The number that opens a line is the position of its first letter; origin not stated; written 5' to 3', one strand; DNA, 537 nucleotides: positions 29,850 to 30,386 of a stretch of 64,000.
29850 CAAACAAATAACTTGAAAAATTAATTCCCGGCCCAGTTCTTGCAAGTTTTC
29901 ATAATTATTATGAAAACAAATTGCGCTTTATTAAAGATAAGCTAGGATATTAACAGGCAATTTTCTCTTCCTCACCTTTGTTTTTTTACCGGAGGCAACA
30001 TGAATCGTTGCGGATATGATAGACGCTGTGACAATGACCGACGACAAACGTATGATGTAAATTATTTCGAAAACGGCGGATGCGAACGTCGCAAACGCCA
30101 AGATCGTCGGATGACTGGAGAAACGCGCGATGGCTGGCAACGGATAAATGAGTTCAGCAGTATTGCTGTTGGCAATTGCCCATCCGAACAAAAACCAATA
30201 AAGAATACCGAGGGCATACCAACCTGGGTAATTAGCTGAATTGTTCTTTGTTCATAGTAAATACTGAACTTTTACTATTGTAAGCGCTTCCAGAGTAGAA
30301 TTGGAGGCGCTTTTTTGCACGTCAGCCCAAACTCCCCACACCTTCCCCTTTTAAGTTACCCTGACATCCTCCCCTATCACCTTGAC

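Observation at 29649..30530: A free-standing 79-aa (D/E)RR-repeat gene with its own palindromic operator and terminator sits between the giant pilin and the cluster 2 assembly operon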

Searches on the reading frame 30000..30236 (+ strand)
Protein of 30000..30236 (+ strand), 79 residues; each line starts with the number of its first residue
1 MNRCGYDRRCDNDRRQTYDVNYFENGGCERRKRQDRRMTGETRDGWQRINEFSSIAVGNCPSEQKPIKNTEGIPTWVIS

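Call 3: search_protein_families(library=pfam, proteins=[window:30000-30236:+], max_evalue=1)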
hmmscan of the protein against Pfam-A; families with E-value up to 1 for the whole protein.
window:30000-30236:+ (79 aa): 0 families

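Call 6: find_homologous_proteins(query=window:30000-30236:+, max_evalue=0.01)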
Query window:30000-30236:+ (79 aa): 1 proteins with E <= 0.01 among 1 candidates.
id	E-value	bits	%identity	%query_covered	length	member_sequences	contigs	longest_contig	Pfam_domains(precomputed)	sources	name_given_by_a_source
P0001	6.0e-49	181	100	100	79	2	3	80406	-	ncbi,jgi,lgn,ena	-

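Call 10: find_encoding_contigs(protein=P0001, flank=10000, max_places=6)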
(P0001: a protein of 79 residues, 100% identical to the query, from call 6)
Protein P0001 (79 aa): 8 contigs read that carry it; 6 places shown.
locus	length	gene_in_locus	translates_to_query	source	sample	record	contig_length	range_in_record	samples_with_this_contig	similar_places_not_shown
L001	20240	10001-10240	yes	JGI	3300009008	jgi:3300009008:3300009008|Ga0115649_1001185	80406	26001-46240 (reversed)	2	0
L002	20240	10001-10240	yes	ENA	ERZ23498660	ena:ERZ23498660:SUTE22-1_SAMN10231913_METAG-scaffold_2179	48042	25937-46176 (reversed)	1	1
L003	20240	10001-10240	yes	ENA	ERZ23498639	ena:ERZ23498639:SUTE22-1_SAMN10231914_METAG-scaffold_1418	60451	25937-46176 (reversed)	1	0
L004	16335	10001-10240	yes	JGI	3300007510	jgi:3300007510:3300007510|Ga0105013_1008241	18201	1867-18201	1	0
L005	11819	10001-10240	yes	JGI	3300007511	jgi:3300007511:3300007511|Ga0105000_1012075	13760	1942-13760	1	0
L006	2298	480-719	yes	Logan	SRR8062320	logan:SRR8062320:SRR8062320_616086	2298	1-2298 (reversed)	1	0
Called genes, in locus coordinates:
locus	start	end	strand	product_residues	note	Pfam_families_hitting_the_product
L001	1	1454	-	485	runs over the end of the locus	PF07655:Secretin_N_2 (faint), PF00263:Secretin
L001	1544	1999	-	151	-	-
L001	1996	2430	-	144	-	-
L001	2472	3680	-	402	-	PF00482:T2SSF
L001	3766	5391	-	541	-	PF05157:MshEN, PF00437:T2SSE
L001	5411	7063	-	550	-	-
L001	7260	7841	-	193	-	PF07963:N_methyl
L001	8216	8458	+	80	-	-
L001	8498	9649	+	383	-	PF07963:N_methyl (weak)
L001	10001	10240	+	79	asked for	-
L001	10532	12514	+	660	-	-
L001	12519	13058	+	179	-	-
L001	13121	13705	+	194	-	PF23862:CdsD_C (weak), PF16537:T2SSB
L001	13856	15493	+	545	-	PF03958:Secretin_N, PF00263:Secretin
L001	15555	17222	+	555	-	PF05157:MshEN, PF00437:T2SSE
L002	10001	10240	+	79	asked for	-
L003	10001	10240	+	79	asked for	-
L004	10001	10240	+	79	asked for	-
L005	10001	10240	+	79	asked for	-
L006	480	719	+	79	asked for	-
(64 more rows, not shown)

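Call 12: search_protein_families(library=ncbifam, proteins=[window:30000-30236:+], max_evalue=1)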
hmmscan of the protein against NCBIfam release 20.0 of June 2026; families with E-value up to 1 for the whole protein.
window:30000-30236:+ (79 aa): 0 families

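Call 14: search_protein_representatives(protein=window:30000-30236:+)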
Query: 79 residues. Proteins with E-value up to 0.001 (for the whole library): 264; up to 1e-10: 9; up to 1e-30: 0. The best 150 are listed.
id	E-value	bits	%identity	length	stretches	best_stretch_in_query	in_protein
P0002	1.1e-17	80.1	49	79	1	1-78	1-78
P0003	4.2e-17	78.2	49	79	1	1-79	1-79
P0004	1.1e-16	76.9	53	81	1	1-64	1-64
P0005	3.4e-13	65.8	57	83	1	2-60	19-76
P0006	1.2e-12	64.0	55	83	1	2-60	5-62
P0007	3.0e-11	59.6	57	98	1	3-55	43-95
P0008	6.8e-11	58.4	48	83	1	2-61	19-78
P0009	8.4e-11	58.1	54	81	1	3-64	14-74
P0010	1.0e-10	57.9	51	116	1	2-60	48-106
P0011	1.3e-10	57.5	49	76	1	2-58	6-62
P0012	1.6e-10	57.2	52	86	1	6-65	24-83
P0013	1.8e-10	57.1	55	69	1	3-58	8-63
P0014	4.1e-10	56.0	49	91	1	6-66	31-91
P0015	4.2e-10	55.9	52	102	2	2-59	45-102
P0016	6.2e-10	55.4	52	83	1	5-60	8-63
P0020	1.7e-09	54.0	52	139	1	2-59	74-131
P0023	3.1e-09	53.1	47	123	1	2-59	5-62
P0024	3.3e-09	53.1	47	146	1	2-59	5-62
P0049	7.3e-08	48.8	50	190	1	3-60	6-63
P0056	1.4e-07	47.9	47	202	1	2-59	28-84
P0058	1.4e-07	47.8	43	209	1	2-64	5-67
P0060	1.9e-07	47.5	45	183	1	3-55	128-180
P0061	2.0e-07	47.4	44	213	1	2-63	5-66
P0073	3.4e-07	46.6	51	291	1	2-56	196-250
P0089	1.1e-06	45.0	47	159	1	5-59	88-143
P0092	1.3e-06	44.8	42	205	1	2-70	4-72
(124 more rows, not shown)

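Call 17: search_protein_families(library=pfam, proteins=[P0049, P0058, P0061, P0092, P0073, P0056, P0024, P0023, P0060, P0007], max_evalue=0.1)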
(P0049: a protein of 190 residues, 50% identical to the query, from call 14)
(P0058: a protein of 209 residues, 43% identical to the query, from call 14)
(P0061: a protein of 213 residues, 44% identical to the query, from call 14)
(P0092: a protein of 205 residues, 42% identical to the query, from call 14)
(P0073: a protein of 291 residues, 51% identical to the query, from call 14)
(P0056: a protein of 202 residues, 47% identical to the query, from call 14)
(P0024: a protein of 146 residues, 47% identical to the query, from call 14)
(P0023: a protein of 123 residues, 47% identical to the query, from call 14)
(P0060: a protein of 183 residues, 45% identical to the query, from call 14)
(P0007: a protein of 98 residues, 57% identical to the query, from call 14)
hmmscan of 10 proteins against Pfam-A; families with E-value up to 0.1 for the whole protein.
P0049 (190 aa): 1 family
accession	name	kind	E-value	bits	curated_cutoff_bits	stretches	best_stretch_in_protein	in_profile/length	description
PF07238.19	PilZ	-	0.00015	22.4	22.5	1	73-183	1-101/102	PilZ domain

P0058 (209 aa): 1 family
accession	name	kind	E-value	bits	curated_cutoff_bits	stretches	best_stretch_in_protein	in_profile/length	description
PF07238.19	PilZ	-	3.9e-06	27.6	22.5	1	93-201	2-100/102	PilZ domain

P0061 (213 aa): 1 family
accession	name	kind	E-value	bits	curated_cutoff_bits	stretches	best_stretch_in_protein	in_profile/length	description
PF07238.19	PilZ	-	0.0058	17.4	22.5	1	101-201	10-100/102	PilZ domain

P0092 (205 aa): 1 family
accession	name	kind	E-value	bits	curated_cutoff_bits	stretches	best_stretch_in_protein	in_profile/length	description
PF00467.35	KOW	-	0.0052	17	22.3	1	98-122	4-28/32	KOW motif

P0073 (291 aa): 4 families
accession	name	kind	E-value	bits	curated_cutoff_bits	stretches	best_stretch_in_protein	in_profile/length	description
PF00990.26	GGDEF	-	2.9e-32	112.1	23.8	1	30-177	4-160/161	Diguanylate cyclase, GGDEF domain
PF24898.2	GGDEF_GdpP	-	5.8e-05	23.8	30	1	86-183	23-120/126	Cyclic-di-AMP phosphodiesterase GdpP-like, GGDEF domain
PF17853.6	GGDEF_2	-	0.0087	16.7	24.5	1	84-152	33-98/116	GGDEF-like domain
PF00817.25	IMS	-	0.023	15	23.2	1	87-151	74-140/148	impB/mucB/samB family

P0056 (202 aa): 0 families

P0024 (146 aa): 1 family
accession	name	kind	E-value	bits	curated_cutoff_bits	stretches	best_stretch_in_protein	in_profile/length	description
PF13909.12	zf-H2C2_5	-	0.014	15.4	27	1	131-142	3-14/26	C2H2-type zinc-finger domain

P0023 (123 aa): 1 family
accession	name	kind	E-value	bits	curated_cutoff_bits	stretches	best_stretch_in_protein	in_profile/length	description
PF07396.17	Porin_O_P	-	5.1e-06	26.4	20.9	1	64-107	244-299/370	Phosphate-selective porin O and P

P0060 (183 aa): 0 families

P0007 (98 aa): 11 families
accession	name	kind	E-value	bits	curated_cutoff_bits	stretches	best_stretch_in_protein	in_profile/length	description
PF13717.11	Zn_ribbon_4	-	3e-07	30.7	30.3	1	3-34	2-33/36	zinc-ribbon domain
PF15777.11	Anti-TRAP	-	0.012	16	32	1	5-33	12-37/59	Tryptophan RNA-binding attenuator protein inhibitory protein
PF20120.5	DUF6510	-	0.014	15.7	26.4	1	2-37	25-62/86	Family of unknown function (DUF6510)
PF23451.1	Zn_ribbon_PaaD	-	0.018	15.1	27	0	22-34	10-22/53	PaaD zinc beta ribbon domain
PF13453.11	Zn_ribbon_TFIIB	-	0.02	14.7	22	0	5-18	1-14/41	Transcription factor zinc-finger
PF23548.1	Zn_ribbon_FGT1_2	-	0.034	14.2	27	0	20-38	14-32/35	FORGETTER1 second zinc ribbon domain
PF23454.1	Zn_ribbon_Brz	-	0.035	15.1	27.9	0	25-40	4-19/58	Transcriptional regulator Brz zinc beta ribbon domain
PF14354.12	Lar_restr_allev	-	0.065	13.9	28.6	0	6-43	6-36/58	Restriction alleviation protein Lar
PF22747.2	Zn_ribbon_DUF2089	-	0.069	13.7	27.6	0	29-38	1-10/32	DUF2089 zinc ribbon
PF21344.3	Zn_ribbon_LysW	-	0.077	13.1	27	0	27-38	1-12/46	Alpha-aminoadipate carrier protein LysW-like, globular domain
PF25206.1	DUF7836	-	0.092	13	26.7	0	2-35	6-39/59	Domain of unknown function (DUF7836)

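Call 21: find_homologous_proteins(query=A1, max_evalue=0.001)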
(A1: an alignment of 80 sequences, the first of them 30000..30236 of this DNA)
Query A1 (80 sequences) (79 aa, profile of the alignment): 92 proteins with E <= 0.001 among 772 candidates.
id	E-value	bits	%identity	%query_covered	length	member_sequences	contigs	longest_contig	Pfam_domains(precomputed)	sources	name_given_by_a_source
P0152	3.4e-24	102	51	75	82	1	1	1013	-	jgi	jgi:hypothetical protein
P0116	7.3e-23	98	36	81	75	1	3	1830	-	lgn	-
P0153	2.3e-22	97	55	62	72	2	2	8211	-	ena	-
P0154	2.6e-22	96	43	73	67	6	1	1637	-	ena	-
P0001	4.4e-22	96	100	100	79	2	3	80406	-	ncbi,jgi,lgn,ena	-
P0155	6.1e-22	95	43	68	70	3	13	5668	-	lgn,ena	-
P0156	7.2e-22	95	47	70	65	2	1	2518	-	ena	-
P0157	1.8e-21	94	57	65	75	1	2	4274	-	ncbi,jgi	ncbi:MAG: hypothetical protein PVI00_16660 [Desulfobacterales bacterium]|jgi:hypothetical protein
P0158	2.0e-21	93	38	86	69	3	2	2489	-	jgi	jgi:hypothetical protein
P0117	3.8e-21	93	43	73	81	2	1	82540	-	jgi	-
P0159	4.3e-21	92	44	72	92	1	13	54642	-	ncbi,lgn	-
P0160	5.0e-21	92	50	73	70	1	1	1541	-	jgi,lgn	-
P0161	5.3e-21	92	48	63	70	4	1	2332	-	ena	-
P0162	6.0e-21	92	44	72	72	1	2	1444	-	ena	-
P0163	1.1e-20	91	45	78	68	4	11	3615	-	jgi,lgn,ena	-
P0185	9.1e-19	85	44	70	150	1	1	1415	-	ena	-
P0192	1.2e-17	81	42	75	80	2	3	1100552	-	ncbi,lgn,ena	-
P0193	1.2e-17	81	42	76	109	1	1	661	-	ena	-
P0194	1.4e-17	81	41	75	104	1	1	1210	-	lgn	-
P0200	2.9e-17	80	41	47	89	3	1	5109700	-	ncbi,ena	-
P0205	5.1e-17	79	40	76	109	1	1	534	-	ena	-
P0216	3.2e-15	74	37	86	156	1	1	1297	-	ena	-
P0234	4.8e-4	38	43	58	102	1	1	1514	-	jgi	jgi:hypothetical protein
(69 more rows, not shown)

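Call 22: search_solved_structures(query=A1, max_evalue=10, show_alignments=2)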
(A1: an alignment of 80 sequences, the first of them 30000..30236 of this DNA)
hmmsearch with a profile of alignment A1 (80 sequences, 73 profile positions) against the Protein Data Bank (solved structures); distinct sequences matched with E-value up to 10: 1.
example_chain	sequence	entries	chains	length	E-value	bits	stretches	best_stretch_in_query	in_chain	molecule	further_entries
2cwa_A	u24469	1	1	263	5.1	10.4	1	40-59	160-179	Single-strand binding protein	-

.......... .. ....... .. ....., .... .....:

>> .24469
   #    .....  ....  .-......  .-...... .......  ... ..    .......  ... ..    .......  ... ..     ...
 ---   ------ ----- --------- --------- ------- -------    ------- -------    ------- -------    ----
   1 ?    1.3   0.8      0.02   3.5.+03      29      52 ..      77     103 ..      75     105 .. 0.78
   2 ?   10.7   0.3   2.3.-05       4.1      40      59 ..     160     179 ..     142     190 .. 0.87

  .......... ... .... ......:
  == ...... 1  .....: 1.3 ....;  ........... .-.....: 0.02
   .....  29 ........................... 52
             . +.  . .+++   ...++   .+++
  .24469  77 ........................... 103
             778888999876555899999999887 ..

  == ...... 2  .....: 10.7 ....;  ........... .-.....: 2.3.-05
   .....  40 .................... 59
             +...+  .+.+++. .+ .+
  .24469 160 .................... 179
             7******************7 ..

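Call 23: find_encoding_contigs(protein=P0002, flank=8000, max_places=3)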
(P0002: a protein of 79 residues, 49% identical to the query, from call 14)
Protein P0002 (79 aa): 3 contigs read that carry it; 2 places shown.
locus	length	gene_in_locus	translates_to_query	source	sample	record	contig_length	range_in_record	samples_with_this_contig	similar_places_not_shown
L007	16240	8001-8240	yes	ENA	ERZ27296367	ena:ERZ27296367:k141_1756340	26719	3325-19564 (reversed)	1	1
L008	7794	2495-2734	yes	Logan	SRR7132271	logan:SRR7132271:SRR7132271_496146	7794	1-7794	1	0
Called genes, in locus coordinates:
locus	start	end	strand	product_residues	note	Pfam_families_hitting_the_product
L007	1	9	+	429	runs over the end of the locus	PF01808:AICARFT_IMPCHas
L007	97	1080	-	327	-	PF01656:CbiA, PF02374:ArsA_ATPase (faint), PF06564:CBP_BcsQ (faint), PF10609:ParA, PF13614:AAA_31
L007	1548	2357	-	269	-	PF03330:DPBB_1, PF05036:SPOR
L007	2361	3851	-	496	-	PF14522:Cytochrome_C7 (faint), PF02085:Cytochrom_CIII (faint), PF14537:Cytochrom_c3_2 (faint)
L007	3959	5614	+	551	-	PF06418:CTP_synth_N, PF00117:GATase, PF07722:Peptidase_C26 (weak)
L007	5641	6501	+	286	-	PF00793:DAHP_synth_1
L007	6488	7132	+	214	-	PF00702:Hydrolase (faint), PF08282:Hydrolase_3 (faint)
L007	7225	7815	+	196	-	PF06835:LptC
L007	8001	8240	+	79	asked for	-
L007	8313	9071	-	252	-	PF04402:SIMPL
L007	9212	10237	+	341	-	PF00483:NTP_transferase, PF01128:IspD, PF12804:NTP_transf_3, PF25084:LbH_EIF2B, PF25087:GMPPB_C (weak), PF00132:Hexapep (weak)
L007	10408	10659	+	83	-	PF06005:ZapB (weak)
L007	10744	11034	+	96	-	PF05164:ZapA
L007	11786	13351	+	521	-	PF12072:RNase_Y_N, PF26594:KH_NusA_2nd (faint), PF00013:KH_1, PF22891:KH_PNO1_2nd (weak), PF08668:HDOD (faint), PF01966:HD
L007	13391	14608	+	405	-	PF00579:tRNA-synt_1b, PF22421:SYY_C-terminal (weak)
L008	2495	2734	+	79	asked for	-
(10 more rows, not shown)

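Call 24: find_encoding_contigs(protein=P0200, flank=8000, max_places=3)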
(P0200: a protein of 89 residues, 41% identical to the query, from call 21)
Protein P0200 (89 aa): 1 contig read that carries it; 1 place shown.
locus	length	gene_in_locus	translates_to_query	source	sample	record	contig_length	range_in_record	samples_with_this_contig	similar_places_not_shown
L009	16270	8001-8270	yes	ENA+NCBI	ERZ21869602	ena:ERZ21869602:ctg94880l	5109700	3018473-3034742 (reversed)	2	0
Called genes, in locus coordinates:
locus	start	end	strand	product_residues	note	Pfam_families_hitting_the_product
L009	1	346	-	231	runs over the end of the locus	-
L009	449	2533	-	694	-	PF00009:GTP_EFTU, PF03144:GTP_EFTU_D2, PF22042:EF-G_D2, PF14492:EFG_III, PF16658:RF3_C (weak), PF03764:EFG_IV, PF00679:EFG_C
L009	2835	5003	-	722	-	PF00916:Sulfate_transp, PF01740:STAS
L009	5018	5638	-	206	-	PF00484:Pro_CA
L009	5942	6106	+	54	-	-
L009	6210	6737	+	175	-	PF00881:Nitroreductase, PF14512:TM1586_NiRdase (faint), PF00881:Nitroreductase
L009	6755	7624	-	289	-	-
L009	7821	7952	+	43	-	-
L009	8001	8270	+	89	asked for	-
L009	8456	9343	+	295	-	PF00763:THF_DHG_CYH, PF02882:THF_DHG_CYH_C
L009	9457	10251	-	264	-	PF13189:Cytidylate_kin2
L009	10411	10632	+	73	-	-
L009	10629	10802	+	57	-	PF21344:Zn_ribbon_LysW (faint), PF26408:DUF8106 (faint), PF01667:Ribosomal_S27e (weak), PF08271:Zn_Ribbon_TF (weak)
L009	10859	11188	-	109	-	-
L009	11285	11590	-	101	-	PF26551:DUF8180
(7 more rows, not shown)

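Call 29: find_encoding_contigs(protein=P0003, flank=8000, max_places=3)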
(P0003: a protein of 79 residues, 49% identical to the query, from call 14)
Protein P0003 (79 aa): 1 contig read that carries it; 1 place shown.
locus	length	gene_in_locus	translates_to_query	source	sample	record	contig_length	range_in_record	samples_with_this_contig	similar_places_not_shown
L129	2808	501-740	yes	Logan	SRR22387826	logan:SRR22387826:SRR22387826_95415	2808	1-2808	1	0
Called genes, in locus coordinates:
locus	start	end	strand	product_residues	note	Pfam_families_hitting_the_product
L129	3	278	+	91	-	?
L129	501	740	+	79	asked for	-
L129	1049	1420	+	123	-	-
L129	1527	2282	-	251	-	PF00142:Fer4_NifH (weak), PF01656:CbiA, PF02374:ArsA_ATPase, PF06564:CBP_BcsQ (faint), PF10609:ParA, PF13614:AAA_31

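Call 30: find_encoding_contigs(protein=P0004, flank=8000, max_places=3)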
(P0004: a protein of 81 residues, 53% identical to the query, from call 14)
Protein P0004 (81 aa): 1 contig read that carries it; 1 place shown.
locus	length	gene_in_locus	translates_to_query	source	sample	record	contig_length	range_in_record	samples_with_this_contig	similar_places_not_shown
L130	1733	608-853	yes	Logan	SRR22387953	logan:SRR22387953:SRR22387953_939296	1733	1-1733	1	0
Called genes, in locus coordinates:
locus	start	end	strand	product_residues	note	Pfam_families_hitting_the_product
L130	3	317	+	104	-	?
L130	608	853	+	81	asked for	-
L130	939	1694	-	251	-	PF04402:SIMPL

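Call 37: predict_structure(alignment_id=A2)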
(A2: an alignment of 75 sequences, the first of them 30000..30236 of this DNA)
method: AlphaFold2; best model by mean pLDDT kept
length: 79 residues; sequences in the alignment: 75
mean_pLDDT: 64.3   pTM: 0.32
mean pLDDT of the five models: 64.3, 64.3, 62.8, 61.9, 60.4
residues with pLDDT >= 90: 0; 70-90: 24; 50-70: 49; < 50: 6
segments of 3 or more residues with pLDDT < 50: none
pLDDT, mean of each block of 10 residues (from residue 1): 53 68 80 68 70 67 53 54
secondary structure, 60 per line:
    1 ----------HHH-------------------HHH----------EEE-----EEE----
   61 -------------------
elements in order: E46-48 E54-56

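Call 38: list_cluster_members(proteins=[P0001, P0002, P0200, P0192])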
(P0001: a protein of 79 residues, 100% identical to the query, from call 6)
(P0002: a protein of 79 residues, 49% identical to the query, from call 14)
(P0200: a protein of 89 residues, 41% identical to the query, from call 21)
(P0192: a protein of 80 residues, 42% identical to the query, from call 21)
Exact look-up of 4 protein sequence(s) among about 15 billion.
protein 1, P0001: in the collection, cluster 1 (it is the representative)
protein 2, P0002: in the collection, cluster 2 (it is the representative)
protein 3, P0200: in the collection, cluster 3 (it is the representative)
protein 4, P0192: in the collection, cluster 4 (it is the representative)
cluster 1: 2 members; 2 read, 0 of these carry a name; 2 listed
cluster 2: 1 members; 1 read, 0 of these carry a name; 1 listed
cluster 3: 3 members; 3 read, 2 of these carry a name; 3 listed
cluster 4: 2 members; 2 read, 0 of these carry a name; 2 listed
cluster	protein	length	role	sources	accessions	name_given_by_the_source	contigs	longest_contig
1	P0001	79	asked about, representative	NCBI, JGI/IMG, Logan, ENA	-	-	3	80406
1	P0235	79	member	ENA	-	-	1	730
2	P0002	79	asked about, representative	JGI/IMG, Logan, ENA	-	-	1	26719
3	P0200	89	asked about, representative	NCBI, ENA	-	-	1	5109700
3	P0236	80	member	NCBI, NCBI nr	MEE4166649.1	MAG: hypothetical protein V2I35_11670 [Desulfocapsaceae bacterium] | hypothetical protein [Desulfocapsaceae bacterium]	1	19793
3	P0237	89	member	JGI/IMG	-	hypothetical protein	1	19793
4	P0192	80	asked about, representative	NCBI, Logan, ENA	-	-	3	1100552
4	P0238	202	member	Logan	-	-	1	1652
